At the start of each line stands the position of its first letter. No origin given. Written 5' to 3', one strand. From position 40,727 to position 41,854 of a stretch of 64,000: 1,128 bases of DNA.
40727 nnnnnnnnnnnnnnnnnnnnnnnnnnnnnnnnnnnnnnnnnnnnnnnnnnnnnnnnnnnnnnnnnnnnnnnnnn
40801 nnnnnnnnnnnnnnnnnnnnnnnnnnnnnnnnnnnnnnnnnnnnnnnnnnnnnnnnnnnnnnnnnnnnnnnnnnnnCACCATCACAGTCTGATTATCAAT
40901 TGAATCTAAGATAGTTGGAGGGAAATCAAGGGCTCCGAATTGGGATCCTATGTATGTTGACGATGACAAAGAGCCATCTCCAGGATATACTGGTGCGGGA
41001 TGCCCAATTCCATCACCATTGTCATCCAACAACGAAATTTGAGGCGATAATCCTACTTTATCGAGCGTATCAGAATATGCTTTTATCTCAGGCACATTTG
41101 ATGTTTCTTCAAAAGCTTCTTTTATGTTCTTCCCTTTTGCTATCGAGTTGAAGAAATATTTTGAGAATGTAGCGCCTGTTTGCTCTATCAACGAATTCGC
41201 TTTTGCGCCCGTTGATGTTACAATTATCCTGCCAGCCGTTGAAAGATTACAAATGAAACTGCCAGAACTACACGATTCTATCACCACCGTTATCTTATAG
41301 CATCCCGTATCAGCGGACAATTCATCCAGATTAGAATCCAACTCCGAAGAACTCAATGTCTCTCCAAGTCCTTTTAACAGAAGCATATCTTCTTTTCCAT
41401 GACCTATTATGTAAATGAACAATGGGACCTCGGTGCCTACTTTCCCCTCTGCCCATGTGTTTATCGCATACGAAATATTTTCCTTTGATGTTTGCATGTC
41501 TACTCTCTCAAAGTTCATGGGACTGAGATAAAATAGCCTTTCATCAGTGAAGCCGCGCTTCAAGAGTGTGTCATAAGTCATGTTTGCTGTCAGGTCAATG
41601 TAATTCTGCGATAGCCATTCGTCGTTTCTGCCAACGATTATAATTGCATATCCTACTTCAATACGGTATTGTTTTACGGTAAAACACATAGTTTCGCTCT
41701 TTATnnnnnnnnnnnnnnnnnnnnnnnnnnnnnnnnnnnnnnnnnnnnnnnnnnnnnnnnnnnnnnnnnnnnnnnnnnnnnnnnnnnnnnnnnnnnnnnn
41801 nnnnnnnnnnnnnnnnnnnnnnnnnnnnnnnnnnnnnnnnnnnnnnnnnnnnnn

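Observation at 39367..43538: Cluster of PGF-CTERM surface proteins around a legumain-like C13 peptidase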

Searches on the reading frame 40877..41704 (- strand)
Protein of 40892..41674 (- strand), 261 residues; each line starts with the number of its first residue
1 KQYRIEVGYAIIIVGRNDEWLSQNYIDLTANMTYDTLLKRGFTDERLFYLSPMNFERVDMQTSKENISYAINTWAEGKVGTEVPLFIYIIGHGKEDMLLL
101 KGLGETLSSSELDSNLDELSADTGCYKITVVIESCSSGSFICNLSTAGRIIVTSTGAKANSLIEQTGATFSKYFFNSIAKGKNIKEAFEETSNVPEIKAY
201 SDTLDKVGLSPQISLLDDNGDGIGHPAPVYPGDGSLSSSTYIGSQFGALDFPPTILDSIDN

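Call 19: find_homologous_proteins(query=window:40892-41674:-, max_evalue=0.001)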
Query window:40892-41674:- (261 aa): 7 proteins with E <= 0.001 among 1456 candidates.
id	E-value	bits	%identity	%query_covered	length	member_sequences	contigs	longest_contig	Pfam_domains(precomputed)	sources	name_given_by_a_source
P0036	1.2e-36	145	51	66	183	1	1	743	-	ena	-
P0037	8.5e-36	142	50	62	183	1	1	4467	-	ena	-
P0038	1.6e-31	128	43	77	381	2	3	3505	PF01650.24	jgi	jgi:hypothetical protein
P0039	7.2e-12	63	46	47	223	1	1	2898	-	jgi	jgi:hypothetical protein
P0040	2.6e-6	45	35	61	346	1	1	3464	PF00404.25,PF01650.24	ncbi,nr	ncbi:TPA: hypothetical protein EYP66_23405 [Candidatus Poribacteria bacterium]|nr:hypothetical prote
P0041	2.0e-5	42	29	75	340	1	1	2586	PF01650.24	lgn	-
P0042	1.2e-4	40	32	52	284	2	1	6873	-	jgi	jgi:hypothetical protein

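Call 27: search_protein_representatives(protein=window:40892-41674:-)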
Query: 261 residues. Proteins with E-value up to 0.001 (for the whole library): 3032; up to 1e-10: 1623; up to 1e-30: 86. The best 150 are listed.
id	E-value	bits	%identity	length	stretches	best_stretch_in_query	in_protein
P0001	5.2e-165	563.3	99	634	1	1-261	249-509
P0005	3.1e-105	367.5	67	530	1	2-261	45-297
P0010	1.4e-87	309.7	61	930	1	5-261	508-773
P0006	2.2e-87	309.0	60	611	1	1-257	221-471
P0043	1.0e-70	254.5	58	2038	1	3-259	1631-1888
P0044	1.1e-70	254.3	52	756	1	6-259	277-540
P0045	4.0e-70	252.5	54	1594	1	8-258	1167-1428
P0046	1.2e-59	218.2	50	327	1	4-261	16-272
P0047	2.4e-59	217.2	49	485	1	4-261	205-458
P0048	1.4e-58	214.7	32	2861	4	26-245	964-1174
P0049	3.1e-51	190.6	47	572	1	5-259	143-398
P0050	5.4e-50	186.6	48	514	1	4-249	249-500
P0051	4.5e-47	177.0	52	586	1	6-259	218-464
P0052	5.8e-47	176.6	46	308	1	4-224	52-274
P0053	2.5e-44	168.0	47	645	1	6-257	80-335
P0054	4.2e-44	167.3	31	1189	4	8-224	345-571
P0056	1.0e-40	156.2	37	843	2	10-227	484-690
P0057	1.1e-40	156.1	46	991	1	4-242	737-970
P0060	6.1e-40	153.6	37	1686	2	10-243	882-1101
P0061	8.1e-40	153.2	48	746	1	4-245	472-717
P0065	8.0e-38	146.7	31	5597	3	7-258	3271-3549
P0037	2.7e-36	141.7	51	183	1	90-252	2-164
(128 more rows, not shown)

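Call 28: search_protein_families(library=pfam, proteins=[P0043, P0048, P0054, P0056, P0060, P0044], max_evalue=0.0001)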
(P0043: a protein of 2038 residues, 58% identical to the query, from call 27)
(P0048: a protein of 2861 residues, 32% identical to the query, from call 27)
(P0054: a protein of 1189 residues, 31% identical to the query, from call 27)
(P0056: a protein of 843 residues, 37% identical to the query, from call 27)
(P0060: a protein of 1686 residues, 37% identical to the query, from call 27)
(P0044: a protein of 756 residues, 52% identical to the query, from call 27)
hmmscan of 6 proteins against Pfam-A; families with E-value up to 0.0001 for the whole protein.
P0043 (2038 aa): 3 families
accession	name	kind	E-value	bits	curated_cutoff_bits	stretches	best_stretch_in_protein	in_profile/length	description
PF05048.19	NosD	-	1.8e-51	175.1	23.6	3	1042-1187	55-212/212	Periplasmic copper-binding protein (NosD)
PF13229.12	Beta_helix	-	3.3e-44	150.8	25.9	3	1050-1173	26-147/158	Right handed beta helix region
PF01650.23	Peptidase_C13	-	1.8e-08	34.7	22.8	1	1722-1793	111-181/258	Peptidase C13 family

P0048 (2861 aa): 11 families
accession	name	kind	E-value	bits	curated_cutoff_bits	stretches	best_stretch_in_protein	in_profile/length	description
PF01436.27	NHL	-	1e-65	215.1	20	5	97-124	1-28/28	NHL repeat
PF17170.10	DUF5128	-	4.8e-25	88.9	22.9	2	203-273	54-126/321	6-bladed beta-propeller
PF01650.23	Peptidase_C13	-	1.6e-22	80.7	22.8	1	1586-1662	111-188/258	Peptidase C13 family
PF08450.18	SGL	-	6.3e-19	69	26.3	0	156-228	146-220/246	SMP-30/Gluconolactonase/LRE-like region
PF25021.1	TEN_NHL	-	8.9e-15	54.9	27.1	0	237-261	140-164/357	Teneurin NHL domain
PF24684.1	Vgb_lyase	-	2.5e-14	53.2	50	2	99-301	14-198/290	Virginiamycin B lyase family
PF13620.12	CarboxypepD_reg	-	3.4e-14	53.4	32.3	1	1418-1492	1-81/82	Carboxypeptidase regulatory-like domain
PF06739.17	SBBP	-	1.2e-12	48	20.5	0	239-255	13-29/38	Beta-propeller repeat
PF22701.2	Mala_s_1-like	-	1e-07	32.4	27.5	0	286-423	1-130/195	Mal s 1 allergenic protein-like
PF15869.11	TolB_like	-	2.7e-06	27.4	29.2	0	220-269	48-96/296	TolB-like 6-blade propeller-like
PF00404.24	Dockerin_1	-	7e-05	23.4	22.9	1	2800-2842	1-43/57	Dockerin type I domain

P0054 (1189 aa): 2 families
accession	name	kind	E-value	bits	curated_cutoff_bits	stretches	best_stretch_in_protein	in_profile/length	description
PF01650.23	Peptidase_C13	-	1.1e-32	114.1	22.8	3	438-517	111-192/258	Peptidase C13 family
PF01839.29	FG-GAP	-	3.4e-05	24.1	22.1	0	745-758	7-20/37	FG-GAP repeat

P0056 (843 aa): 3 families
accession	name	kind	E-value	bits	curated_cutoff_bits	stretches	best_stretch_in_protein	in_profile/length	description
PF01650.23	Peptidase_C13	-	1.2e-15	58.2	22.8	1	196-296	91-189/258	Peptidase C13 family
PF01436.27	NHL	-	8.7e-11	41.7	20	0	52-78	2-28/28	NHL repeat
PF00656.27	Peptidase_C14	-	1.6e-08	35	21.4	1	164-339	33-222/233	Caspase domain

P0060 (1686 aa): 12 families
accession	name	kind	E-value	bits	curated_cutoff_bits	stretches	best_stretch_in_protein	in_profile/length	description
PF01436.27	NHL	-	4.4e-65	213.1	20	6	389-416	1-28/28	NHL repeat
PF17170.10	DUF5128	-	1.2e-21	77.7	22.9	2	356-425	56-127/321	6-bladed beta-propeller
PF25021.1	TEN_NHL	-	2.6e-20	73.1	27.1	0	435-514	140-218/357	Teneurin NHL domain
PF08450.18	SGL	-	3.6e-18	66.5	26.3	0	308-379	147-220/246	SMP-30/Gluconolactonase/LRE-like region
PF06739.17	SBBP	-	1.2e-16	60.8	20.5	0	97-112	14-29/38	Beta-propeller repeat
PF01650.23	Peptidase_C13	-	2.7e-15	57.1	22.8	1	592-696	89-191/258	Peptidase C13 family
PF22701.2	Mala_s_1-like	-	1.9e-13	51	27.5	0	157-229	90-157/195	Mal s 1 allergenic protein-like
PF24684.1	Vgb_lyase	-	1.2e-11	44.4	50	1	155-460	13-288/290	Virginiamycin B lyase family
PF05345.18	He_PIG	-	2.1e-11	44.5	24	1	1444-1532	1-96/96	Putative Ig domain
PF13620.12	CarboxypepD_reg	-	2.6e-06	28.1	32.3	1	1346-1420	1-81/82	Carboxypeptidase regulatory-like domain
PF17963.7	Big_9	-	1.8e-05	26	23.6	1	1442-1530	1-89/89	Bacterial Ig domain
PF25788.1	Ig_Rha78A_N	-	3e-05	24.7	27.4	1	1580-1644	35-101/105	Rha78A-like, N-terminal immunoglobulin domain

P0044 (756 aa): 3 families
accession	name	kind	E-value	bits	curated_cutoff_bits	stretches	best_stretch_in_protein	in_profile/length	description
PF05048.19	NosD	-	7.2e-35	120.8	23.6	2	70-229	54-211/212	Periplasmic copper-binding protein (NosD)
PF13229.12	Beta_helix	-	3e-23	82.6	25.9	2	9-117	47-157/158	Right handed beta helix region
PF01650.23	Peptidase_C13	-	2e-09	37.8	22.8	1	364-435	111-181/258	Peptidase C13 family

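Call 44: predict_structure(alignment_id=A2)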
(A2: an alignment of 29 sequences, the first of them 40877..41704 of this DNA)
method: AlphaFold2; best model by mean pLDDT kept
length: 276 residues; sequences in the alignment: 29
mean_pLDDT: 89.6   pTM: 0.87
mean pLDDT of the five models: 89.6, 89.4, 88.7, 87.6, 86.6
residues with pLDDT >= 90: 221; 70-90: 17; 50-70: 16; < 50: 22
segments of 3 or more residues with pLDDT < 50: 1-4, 8-13, 270-276
pLDDT, mean of each block of 10 residues (from residue 1): 49 70 95 95 95 96 91 98 97 97 97 96 98 98 99 97 98 96 96 96 98 98 97 93 89 70 50 42
secondary structure, 60 per line:
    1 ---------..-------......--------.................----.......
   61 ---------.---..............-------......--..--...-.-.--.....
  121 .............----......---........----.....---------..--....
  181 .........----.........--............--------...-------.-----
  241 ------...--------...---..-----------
elements in order: E19-24 H33-49 E57-60 H74-87 E95-100 E107-109 E116-118 H119-133 E138-143 H147-154 E159-163 H179-189 H194-202 H205-216 E225-227

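Call 46: fold_search(model_id=the predicted structure, library=pdb)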
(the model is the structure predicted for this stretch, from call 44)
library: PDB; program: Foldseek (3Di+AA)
matches with E <= 10: 1100; with E <= 0.001: 246
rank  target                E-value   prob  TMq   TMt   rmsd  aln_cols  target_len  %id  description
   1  6l4y_A                1.1e-12  1.00  0.63  0.44   5.8       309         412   13  Turning an asparaginyl endopeptidase into a peptide ligase (released 2020-10-07)
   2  6l4y_B                3.1e-12  1.00  0.63  0.43   6.1       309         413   13  Turning an asparaginyl endopeptidase into a peptide ligase (released 2020-10-07)
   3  4awb_B                1.3e-11  1.00  0.54  0.57   7.3       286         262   15  Crystal structure of active legumain in complex with AAN-CMK (released 2013-06-26)
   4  6lko                  1.4e-11  1.00  0.59  0.41   6.3       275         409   14  Turning an asparaginyl endopeptidase into a peptide ligase (released 2020-10-07)
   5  6azt_A                5.3e-11  1.00  0.54  0.55   7.5       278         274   17  Asparaginyl endopeptidase 1 bound to AAN peptide, a tetrahedral intermediate (released 2018-02-07)
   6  6ysa_D                6.0e-11  1.00  0.64  0.43   5.9       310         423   13  Crystal structure of Arabidopsis thaliana legumain isoform beta in zymogen state (released 2020-07-29)
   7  6xt5_B                6.0e-11  1.00  0.61  0.40   6.9       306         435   15  Jack bean asparaginyl endopeptidase (released 2020-11-11)
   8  4aw9_A                6.4e-11  1.00  0.57  0.59   6.6       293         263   13  Crystal structure of active legumain in complex with YVAD-CMK (released 2013-06-26)
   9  5lua_A                9.3e-11  1.00  0.59  0.62   6.2       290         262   14  Crystal structure of human legumain (AEP) in complex with compound 11b (released 2017-03-29)
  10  6ysa_C                9.3e-11  1.00  0.63  0.43   5.9       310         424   13  Crystal structure of Arabidopsis thaliana legumain isoform beta in zymogen state (released 2020-07-29)
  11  6xt5_A                1.0e-10  1.00  0.62  0.41   6.2       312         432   14  Jack bean asparaginyl endopeptidase (released 2020-11-11)
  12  4n6o_A                1.1e-10  1.00  0.60  0.62   5.4       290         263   14  Crystal structure of reduced legumain in complex with cystatin E/M (released 2015-02-11)
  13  6ysa_E                1.1e-10  1.00  0.64  0.43   5.9       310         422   13  Crystal structure of Arabidopsis thaliana legumain isoform beta in zymogen state (released 2020-07-29)
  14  4awb_A                1.1e-10  1.00  0.59  0.62   6.0       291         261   13  Crystal structure of active legumain in complex with AAN-CMK (released 2013-06-26)
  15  7fql_E                1.1e-10  1.00  0.56  0.58   6.0       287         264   14  Crystal Structure of human Legumain in complex with (2S)-N-[(1S)-3-amino-1-cyano-3-oxopropyl]-1-[1-[4-[(2,4-difluoroph (released 2023-10-11)
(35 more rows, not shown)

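Call 50: find_encoding_contigs(protein=P0042, flank=10000, max_places=3)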
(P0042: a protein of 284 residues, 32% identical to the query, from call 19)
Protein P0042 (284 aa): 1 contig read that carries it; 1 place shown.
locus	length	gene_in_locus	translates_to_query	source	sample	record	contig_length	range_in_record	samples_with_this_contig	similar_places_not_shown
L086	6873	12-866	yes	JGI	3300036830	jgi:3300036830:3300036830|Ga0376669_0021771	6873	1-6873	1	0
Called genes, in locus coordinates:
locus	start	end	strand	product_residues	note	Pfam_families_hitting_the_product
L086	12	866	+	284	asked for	-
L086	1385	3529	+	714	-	PF01804:Penicil_amidase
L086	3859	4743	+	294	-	PF00135:COesterase (faint), PF01738:DLH (weak), PF20434:BD-FAE, PF07859:Abhydrolase_3, PF12697:Abhydrolase_6 (faint), PF00326:Peptidase_S9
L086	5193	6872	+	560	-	?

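Call 51: find_encoding_contigs(protein=P0037, flank=10000, max_places=3)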
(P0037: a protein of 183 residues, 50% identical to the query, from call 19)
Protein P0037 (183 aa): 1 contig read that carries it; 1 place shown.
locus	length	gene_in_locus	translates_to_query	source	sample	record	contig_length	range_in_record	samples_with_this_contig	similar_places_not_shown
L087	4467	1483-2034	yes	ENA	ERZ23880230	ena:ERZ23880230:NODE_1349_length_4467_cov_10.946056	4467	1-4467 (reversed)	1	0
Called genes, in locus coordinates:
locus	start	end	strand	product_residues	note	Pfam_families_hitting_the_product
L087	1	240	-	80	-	?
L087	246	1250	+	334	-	PF11896:GlgE_dom_N_S (weak), PF17957:Big_7, PF11896:GlgE_dom_N_S (weak)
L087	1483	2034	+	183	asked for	-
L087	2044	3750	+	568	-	PF00041:fn3, PF00801:PKD, PF18911:PKD_4, PF00801:PKD, PF18911:PKD_4, PF08308:PEGA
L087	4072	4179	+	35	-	-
